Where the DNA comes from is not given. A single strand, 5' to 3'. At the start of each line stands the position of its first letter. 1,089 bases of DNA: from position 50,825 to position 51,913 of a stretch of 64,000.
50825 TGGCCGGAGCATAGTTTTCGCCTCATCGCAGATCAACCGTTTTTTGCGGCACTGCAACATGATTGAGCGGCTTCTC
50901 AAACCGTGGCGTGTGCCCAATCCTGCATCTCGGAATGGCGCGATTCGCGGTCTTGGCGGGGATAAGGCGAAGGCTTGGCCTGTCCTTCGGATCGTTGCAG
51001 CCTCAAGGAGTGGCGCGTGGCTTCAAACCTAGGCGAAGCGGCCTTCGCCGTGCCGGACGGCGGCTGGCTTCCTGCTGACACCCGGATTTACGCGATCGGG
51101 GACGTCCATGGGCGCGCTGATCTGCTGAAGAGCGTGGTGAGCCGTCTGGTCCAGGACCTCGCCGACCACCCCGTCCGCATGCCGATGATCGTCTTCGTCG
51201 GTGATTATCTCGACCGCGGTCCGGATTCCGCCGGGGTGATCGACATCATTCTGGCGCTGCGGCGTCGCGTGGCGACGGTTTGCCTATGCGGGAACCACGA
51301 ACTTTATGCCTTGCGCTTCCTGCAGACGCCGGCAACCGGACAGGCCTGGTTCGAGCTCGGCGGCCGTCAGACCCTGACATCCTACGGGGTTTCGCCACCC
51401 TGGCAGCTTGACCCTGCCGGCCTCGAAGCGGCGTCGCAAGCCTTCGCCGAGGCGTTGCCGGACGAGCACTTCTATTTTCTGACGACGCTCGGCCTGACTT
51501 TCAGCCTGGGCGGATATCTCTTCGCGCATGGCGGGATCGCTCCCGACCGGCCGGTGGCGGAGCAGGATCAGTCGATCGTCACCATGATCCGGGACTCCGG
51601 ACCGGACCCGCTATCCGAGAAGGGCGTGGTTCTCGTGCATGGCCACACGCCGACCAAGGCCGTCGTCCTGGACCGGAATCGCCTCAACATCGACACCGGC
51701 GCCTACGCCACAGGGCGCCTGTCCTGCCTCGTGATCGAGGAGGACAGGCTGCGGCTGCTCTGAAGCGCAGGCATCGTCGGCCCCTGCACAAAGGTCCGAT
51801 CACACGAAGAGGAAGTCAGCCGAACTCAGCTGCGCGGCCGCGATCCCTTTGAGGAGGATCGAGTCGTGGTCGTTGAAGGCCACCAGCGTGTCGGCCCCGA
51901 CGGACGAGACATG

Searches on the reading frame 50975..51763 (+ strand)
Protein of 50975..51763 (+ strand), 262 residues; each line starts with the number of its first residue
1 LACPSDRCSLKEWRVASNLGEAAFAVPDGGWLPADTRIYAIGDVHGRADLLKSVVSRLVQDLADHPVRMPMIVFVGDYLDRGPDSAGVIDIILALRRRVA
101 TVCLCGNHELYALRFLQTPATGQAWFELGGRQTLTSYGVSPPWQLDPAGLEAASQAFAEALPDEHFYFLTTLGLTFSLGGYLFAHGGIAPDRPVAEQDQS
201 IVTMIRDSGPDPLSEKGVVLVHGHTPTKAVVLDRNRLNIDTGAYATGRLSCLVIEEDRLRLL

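Call 9: search_protein_families(library=pfam, proteins=[window:50975-51763:+], max_evalue=0.001)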
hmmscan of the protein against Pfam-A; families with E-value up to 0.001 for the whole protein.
window:50975-51763:+ (262 aa): 1 family
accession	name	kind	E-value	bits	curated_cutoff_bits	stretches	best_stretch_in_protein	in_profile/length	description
PF00149.33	Metallophos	-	6.1e-13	50.1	21.5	1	37-228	2-159/191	Calcineurin-like phosphoesterase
